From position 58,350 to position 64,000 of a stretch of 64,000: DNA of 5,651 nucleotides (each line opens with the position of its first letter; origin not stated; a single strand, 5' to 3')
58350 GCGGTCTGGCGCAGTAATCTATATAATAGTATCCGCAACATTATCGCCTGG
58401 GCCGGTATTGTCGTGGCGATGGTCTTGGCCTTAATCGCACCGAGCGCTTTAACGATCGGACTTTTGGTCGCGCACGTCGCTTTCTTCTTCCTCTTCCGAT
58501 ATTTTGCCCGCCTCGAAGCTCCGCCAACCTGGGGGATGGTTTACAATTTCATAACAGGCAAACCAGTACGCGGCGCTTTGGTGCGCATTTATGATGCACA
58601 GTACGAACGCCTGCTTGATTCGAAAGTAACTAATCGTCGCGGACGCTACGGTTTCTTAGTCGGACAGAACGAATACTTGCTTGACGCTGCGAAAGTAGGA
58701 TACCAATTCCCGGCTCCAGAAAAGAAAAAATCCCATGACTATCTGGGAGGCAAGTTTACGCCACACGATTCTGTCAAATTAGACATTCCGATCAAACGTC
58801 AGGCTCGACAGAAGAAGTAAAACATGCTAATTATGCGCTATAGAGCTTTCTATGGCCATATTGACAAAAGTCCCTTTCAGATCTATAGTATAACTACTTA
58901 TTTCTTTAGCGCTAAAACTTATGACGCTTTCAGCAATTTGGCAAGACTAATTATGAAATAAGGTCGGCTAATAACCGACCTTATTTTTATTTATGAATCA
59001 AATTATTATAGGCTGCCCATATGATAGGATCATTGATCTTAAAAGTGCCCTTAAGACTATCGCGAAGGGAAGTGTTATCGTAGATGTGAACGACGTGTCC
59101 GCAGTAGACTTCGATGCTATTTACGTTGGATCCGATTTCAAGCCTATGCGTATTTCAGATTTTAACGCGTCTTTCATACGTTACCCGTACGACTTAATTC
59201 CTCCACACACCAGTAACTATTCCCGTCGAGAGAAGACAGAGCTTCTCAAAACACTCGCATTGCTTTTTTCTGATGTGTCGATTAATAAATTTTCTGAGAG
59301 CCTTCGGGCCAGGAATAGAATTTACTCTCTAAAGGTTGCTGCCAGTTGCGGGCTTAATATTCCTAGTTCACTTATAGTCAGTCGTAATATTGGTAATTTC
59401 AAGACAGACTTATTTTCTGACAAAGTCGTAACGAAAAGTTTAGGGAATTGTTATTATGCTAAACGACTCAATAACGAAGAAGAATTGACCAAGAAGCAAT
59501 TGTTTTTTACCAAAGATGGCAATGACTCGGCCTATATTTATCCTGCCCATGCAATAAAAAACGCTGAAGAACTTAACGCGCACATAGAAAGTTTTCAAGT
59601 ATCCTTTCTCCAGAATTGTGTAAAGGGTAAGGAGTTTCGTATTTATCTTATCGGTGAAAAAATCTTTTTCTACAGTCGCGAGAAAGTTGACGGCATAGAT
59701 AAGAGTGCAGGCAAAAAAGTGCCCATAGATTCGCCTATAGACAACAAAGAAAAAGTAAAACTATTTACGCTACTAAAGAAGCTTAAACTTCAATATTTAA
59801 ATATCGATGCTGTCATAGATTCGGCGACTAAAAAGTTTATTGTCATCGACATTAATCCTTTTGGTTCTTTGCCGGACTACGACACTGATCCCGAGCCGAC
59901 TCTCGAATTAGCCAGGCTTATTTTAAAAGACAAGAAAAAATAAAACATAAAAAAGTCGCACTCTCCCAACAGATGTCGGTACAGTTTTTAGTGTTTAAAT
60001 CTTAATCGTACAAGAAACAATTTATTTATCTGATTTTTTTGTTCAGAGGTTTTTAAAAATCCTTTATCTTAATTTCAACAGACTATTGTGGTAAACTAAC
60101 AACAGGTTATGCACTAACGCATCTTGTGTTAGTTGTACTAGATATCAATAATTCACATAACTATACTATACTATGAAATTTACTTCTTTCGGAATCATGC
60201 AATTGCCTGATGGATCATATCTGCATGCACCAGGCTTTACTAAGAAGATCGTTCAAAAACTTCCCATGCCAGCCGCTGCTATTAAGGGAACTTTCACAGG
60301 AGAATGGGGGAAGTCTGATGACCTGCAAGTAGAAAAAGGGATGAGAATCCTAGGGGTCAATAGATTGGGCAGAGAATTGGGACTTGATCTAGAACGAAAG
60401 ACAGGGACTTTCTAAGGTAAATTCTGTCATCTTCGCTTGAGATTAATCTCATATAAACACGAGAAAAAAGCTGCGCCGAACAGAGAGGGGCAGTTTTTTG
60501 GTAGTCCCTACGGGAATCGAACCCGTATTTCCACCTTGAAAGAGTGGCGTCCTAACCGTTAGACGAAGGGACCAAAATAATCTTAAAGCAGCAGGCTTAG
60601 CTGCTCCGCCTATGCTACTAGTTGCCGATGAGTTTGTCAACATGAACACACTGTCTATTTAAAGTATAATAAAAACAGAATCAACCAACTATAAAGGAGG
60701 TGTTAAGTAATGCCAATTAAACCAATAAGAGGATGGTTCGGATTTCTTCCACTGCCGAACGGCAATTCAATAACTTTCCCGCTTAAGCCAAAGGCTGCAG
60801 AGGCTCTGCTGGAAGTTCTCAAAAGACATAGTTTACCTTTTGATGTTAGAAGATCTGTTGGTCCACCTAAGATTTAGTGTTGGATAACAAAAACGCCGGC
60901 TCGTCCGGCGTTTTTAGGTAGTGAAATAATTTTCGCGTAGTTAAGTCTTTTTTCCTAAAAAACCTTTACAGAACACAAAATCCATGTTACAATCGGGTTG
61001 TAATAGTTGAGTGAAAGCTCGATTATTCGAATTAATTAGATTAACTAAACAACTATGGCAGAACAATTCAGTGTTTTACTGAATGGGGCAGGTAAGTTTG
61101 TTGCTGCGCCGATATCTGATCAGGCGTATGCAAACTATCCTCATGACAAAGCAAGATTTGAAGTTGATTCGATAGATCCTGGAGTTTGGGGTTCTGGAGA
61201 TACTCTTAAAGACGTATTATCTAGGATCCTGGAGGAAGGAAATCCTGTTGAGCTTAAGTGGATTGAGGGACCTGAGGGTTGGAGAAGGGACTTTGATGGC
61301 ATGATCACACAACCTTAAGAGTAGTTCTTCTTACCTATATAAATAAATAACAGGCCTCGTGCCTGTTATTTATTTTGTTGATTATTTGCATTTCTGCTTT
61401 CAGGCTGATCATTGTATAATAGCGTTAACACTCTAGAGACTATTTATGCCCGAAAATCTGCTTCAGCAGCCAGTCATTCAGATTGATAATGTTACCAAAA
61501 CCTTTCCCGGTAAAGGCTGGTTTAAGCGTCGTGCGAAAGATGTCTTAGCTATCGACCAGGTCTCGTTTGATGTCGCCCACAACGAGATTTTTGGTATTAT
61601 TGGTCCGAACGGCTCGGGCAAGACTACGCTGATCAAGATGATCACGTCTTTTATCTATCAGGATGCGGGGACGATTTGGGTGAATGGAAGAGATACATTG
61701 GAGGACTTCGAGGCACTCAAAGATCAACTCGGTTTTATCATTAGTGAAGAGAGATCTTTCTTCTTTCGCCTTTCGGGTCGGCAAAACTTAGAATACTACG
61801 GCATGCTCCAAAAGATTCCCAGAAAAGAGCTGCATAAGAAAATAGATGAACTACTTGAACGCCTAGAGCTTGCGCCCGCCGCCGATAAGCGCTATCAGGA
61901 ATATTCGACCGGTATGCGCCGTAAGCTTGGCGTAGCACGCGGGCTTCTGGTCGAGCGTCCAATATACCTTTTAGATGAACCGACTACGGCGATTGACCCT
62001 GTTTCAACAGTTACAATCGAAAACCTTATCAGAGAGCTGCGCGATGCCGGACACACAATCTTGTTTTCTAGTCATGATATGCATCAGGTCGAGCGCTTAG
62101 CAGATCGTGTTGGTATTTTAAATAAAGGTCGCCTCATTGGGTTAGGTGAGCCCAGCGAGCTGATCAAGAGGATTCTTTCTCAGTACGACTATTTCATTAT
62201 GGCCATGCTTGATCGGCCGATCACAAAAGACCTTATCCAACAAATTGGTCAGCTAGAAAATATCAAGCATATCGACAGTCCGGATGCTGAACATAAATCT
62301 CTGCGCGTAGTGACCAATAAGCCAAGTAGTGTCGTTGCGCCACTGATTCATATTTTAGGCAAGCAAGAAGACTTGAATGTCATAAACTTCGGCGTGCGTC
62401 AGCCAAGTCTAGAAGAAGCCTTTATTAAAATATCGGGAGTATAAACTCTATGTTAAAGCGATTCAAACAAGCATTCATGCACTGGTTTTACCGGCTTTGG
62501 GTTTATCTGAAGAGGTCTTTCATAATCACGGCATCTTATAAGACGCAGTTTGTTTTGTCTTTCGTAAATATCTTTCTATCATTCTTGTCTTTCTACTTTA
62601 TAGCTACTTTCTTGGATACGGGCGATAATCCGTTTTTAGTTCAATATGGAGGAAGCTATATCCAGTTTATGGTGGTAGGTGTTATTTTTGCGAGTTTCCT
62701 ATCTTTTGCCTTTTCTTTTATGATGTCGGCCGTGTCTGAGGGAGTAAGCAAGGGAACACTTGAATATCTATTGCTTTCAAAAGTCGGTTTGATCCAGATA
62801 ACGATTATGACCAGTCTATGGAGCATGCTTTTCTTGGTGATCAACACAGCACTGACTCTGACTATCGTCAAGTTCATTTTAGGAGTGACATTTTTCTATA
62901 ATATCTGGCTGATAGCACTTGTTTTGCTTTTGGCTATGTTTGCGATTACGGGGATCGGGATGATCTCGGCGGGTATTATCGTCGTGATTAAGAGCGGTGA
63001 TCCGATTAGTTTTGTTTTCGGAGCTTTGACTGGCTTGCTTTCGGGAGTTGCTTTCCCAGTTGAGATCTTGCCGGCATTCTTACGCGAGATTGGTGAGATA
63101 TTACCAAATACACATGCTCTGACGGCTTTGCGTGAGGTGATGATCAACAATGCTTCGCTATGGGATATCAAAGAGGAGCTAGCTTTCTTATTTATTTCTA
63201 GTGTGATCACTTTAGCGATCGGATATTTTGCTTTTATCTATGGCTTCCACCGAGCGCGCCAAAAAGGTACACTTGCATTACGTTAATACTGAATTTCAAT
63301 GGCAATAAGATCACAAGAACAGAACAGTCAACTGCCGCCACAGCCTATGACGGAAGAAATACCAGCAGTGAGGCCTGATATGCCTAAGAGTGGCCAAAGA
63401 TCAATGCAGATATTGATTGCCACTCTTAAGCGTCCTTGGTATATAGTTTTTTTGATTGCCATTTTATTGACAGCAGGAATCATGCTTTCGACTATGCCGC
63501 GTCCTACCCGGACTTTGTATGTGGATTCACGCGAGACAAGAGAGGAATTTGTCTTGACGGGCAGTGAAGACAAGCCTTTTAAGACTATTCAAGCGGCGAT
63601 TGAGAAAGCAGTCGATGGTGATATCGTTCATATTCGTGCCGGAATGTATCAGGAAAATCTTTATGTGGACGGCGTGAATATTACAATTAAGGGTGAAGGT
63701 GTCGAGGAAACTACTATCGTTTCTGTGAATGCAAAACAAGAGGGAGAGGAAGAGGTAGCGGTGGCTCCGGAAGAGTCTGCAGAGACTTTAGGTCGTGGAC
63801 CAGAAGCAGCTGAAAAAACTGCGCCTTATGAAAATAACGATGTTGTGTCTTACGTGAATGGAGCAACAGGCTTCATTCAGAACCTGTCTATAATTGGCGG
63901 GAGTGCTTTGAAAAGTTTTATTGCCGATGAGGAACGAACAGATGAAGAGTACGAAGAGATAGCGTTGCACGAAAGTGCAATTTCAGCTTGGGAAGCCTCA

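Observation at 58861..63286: AT-rich block: ATP-grasp ligase, three related small proteins, embedded tRNA-Glu and an ABC-2 exporter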

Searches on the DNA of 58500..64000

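Call 31: search_rna_families(source=window, start=58500, end=64000, threshold=evalue, max_evalue=1)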
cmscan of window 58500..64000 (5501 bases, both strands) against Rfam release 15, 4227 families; matches with E-value up to 1: 4.
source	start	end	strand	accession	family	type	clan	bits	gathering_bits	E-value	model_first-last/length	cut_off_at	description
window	60502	60573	-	RF00005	tRNA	Gene; tRNA;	CL00001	64.9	29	6.9e-13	1-71/71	no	tRNA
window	60501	60573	+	RF04354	Plastid-ycf2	Cis-reg;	-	25.5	65.7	0.052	1-75/75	no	Plastid-ycf2 5UTR RNA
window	60887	60940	-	RF00370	sroD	Gene; sRNA;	-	21.8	50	0.73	1-86/86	no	sroD RNA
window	60499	60567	-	RF00233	Tymo_tRNA-like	Cis-reg;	-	20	40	0.75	1-84/84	no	Tymovirus/Pomovirus/Furovirus tRNA-like 3' UTR element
